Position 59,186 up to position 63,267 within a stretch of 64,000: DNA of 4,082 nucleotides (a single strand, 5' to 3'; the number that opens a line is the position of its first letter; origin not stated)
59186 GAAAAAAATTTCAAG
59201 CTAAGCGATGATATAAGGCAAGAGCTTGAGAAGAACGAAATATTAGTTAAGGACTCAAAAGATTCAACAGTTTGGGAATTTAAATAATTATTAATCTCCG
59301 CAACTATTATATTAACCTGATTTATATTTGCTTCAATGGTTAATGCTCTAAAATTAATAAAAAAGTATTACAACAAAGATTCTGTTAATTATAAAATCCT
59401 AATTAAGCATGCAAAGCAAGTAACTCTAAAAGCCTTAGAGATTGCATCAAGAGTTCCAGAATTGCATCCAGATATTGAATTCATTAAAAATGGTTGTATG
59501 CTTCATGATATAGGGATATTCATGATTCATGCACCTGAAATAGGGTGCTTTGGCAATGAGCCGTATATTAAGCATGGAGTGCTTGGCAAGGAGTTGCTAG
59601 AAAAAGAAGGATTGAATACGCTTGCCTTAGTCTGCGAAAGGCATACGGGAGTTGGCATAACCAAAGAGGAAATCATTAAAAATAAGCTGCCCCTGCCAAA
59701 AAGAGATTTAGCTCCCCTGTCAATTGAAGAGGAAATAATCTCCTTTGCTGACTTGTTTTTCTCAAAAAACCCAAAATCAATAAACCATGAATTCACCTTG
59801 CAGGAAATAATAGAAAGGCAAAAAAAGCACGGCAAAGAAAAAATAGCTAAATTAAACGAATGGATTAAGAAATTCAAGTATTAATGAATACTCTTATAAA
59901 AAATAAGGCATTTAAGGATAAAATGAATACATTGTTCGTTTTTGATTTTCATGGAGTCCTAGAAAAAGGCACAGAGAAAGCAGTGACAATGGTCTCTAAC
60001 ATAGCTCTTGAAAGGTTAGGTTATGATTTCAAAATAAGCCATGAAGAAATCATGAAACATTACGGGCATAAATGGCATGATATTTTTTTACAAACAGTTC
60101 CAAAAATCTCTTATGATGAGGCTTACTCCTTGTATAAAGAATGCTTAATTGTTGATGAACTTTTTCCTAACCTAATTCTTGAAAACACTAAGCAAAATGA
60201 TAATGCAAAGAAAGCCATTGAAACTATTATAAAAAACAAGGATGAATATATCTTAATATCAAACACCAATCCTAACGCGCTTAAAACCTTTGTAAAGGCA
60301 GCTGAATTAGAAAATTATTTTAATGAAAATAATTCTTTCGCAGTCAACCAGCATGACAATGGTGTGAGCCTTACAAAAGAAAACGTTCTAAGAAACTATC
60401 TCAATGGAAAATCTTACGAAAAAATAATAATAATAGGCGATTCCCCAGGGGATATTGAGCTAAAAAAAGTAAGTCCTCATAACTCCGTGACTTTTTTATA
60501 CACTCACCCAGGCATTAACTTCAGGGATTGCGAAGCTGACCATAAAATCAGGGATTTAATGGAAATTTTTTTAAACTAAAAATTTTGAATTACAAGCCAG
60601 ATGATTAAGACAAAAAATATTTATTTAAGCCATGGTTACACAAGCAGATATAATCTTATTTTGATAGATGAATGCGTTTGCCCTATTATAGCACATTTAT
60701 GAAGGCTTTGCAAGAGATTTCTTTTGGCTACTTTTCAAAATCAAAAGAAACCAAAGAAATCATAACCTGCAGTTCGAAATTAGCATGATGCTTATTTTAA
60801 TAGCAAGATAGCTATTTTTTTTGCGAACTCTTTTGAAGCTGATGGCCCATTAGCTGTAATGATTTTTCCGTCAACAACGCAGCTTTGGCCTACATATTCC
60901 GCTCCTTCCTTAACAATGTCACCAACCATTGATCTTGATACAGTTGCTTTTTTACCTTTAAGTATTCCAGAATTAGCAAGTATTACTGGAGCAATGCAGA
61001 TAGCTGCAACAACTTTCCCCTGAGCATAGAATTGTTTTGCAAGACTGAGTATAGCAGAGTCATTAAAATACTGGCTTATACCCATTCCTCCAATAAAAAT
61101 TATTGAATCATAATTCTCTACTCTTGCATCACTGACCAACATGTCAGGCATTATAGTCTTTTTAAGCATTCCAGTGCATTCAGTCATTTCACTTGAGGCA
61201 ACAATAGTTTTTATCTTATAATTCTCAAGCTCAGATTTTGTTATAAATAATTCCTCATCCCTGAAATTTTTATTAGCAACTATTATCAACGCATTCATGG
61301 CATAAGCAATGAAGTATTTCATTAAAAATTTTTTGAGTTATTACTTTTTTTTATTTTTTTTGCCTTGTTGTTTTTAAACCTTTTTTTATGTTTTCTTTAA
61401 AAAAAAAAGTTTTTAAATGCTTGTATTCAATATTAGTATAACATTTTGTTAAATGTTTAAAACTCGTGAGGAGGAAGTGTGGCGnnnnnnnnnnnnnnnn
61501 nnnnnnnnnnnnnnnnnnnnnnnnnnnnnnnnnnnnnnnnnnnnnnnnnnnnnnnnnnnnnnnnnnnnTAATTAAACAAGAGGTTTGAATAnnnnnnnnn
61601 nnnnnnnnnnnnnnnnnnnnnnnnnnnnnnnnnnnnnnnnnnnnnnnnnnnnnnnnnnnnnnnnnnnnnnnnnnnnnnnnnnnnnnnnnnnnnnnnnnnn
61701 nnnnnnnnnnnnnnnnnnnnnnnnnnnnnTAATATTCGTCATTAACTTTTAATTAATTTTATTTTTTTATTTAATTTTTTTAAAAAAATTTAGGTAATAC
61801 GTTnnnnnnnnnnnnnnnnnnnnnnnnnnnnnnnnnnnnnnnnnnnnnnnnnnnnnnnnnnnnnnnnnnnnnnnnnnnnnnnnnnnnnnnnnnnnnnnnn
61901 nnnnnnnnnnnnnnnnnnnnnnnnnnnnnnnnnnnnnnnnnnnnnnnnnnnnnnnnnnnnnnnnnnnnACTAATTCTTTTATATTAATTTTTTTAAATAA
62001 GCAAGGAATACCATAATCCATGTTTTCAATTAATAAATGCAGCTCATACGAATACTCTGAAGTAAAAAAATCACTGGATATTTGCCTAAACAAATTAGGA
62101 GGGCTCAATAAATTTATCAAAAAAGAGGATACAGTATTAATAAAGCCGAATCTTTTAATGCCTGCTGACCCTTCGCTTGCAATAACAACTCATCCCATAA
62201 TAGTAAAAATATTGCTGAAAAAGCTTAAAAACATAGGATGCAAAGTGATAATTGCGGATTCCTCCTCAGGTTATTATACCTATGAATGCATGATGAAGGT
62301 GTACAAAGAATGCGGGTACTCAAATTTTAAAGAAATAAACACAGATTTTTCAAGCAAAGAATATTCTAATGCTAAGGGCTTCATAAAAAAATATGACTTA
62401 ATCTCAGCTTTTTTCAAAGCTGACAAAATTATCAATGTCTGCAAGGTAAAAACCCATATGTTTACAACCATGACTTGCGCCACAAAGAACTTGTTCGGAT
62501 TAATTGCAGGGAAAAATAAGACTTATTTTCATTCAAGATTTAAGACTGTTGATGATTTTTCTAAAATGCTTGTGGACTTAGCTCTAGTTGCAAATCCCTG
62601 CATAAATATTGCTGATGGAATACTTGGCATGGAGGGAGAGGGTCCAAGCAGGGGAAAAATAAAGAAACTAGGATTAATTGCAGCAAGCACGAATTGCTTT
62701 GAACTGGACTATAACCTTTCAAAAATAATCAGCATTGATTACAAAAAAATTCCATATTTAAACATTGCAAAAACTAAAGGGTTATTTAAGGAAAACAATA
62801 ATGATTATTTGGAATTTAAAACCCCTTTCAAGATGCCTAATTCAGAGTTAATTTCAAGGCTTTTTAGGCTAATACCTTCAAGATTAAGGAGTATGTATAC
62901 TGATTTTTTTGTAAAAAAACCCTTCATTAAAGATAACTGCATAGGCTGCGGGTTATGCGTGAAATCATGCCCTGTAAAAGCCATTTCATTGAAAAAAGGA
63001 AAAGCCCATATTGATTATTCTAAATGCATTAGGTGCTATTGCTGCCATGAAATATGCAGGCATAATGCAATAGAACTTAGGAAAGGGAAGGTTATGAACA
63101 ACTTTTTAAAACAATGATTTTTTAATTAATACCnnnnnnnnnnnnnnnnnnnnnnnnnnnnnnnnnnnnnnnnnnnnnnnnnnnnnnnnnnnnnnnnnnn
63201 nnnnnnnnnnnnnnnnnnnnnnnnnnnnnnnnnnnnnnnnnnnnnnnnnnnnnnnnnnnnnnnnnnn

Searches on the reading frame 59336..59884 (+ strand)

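Call 37: search_protein_families(library=pfam, proteins=[window:59336-59884:+], max_evalue=0.001)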
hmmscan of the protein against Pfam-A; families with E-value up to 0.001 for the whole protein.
window:59336-59884:+ (182 aa): 1 family
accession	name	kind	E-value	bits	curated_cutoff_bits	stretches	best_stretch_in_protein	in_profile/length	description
PF01966.28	HD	-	5.9e-08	33.4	22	1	23-139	2-111/116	HD domain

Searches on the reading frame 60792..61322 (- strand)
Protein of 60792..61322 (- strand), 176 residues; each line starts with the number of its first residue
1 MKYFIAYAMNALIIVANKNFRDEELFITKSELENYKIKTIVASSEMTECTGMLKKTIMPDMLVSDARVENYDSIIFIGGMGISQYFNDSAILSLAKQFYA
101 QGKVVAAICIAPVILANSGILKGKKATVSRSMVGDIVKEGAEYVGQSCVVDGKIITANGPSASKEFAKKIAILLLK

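Call 37: search_protein_families(library=pfam, proteins=[window:60792-61322:-], max_evalue=0.001)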
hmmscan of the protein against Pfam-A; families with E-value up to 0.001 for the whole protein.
window:60792-61322:- (176 aa): 1 family
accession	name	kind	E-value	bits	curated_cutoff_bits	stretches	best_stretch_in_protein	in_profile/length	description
PF01965.30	DJ-1_PfpI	-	6.6e-39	133.8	26.6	1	10-170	2-162/165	DJ-1/PfpI family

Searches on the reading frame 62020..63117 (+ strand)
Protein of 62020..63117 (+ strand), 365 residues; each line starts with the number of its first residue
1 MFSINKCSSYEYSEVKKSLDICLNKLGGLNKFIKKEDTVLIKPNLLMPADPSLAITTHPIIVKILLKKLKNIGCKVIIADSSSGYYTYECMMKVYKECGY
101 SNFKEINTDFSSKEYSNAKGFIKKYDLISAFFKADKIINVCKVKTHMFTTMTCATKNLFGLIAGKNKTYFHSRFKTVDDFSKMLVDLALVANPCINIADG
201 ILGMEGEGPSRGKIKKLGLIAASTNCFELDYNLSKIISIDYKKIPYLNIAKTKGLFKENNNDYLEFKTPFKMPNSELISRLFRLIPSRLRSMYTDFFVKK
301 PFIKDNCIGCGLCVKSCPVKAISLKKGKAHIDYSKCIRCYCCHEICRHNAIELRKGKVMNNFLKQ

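Call 9: search_protein_families(library=pfam, proteins=[window:62020-63117:+], max_evalue=0.001)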
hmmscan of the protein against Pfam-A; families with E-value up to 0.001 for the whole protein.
window:62020-63117:+ (365 aa): 10 families
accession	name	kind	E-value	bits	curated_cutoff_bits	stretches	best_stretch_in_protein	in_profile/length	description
PF04015.17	DUF362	-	1.4e-46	159.5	24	1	39-231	1-196/200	Domain of unknown function (DUF362)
PF00037.32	Fer4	-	3.5e-13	49.2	21.1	2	302-323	3-24/24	4Fe-4S binding domain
PF14697.11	Fer4_21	-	4.7e-10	39.9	35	1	301-323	35-58/59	4Fe-4S dicluster domain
PF12837.12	Fer4_6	-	1e-08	35.2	25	1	304-322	6-24/24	4Fe-4S binding domain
PF12838.12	Fer4_7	-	2e-08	35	27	1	306-350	1-52/52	4Fe-4S dicluster domain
PF12797.12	Fer4_2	-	5.5e-08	32.7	24.5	1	303-319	6-22/22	4Fe-4S binding domain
PF13237.11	Fer4_10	-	5.7e-08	33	25.5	1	304-346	6-52/53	4Fe-4S dicluster domain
PF13187.11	Fer4_9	-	3.4e-06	27.4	27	1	306-351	1-52/52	4Fe-4S dicluster domain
PF12800.12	Fer4_4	-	6.6e-05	23.4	24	1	305-319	2-16/17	4Fe-4S binding domain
PF12798.12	Fer4_3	-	0.00093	20.3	27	0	307-321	1-15/15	4Fe-4S binding domain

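Call 71: find_encoding_contigs(protein=window:62020-63117:+, flank=10000, max_places=1)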
Protein window:62020-63117:+ (365 aa): 3 contigs read that carry it; 1 place shown.
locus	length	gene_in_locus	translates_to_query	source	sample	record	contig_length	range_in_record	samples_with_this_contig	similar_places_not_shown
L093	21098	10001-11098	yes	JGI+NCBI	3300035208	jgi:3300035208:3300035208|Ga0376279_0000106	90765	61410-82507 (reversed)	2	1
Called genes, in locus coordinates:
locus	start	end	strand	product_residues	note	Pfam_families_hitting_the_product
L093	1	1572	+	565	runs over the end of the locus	-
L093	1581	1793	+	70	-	-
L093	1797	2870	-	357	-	PF01544:CorA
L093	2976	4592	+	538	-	-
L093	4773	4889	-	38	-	-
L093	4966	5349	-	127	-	PF21473:OB_Ssb-like (weak)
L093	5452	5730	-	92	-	PF23477:zf_Tbcl_2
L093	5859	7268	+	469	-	PF00133:tRNA-synt_1 (faint), PF01406:tRNA-synt_1e, PF09334:tRNA-synt_1g (weak), PF01921:tRNA-synt_1f (weak), PF09190:DALR_2 (faint)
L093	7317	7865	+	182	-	PF01966:HD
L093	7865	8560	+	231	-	PF00702:Hydrolase (weak), PF13419:HAD_2 (weak)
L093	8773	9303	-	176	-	PF01965:DJ-1_PfpI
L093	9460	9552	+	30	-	-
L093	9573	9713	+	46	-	-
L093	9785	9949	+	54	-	-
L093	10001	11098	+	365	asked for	PF04015:DUF362, PF14697:Fer4_21 (weak), PF00037:Fer4, PF12797:Fer4_2 (faint), PF12837:Fer4_6 (weak), PF12838:Fer4_7, PF13187:Fer4_9 (weak), PF13237:Fer4_10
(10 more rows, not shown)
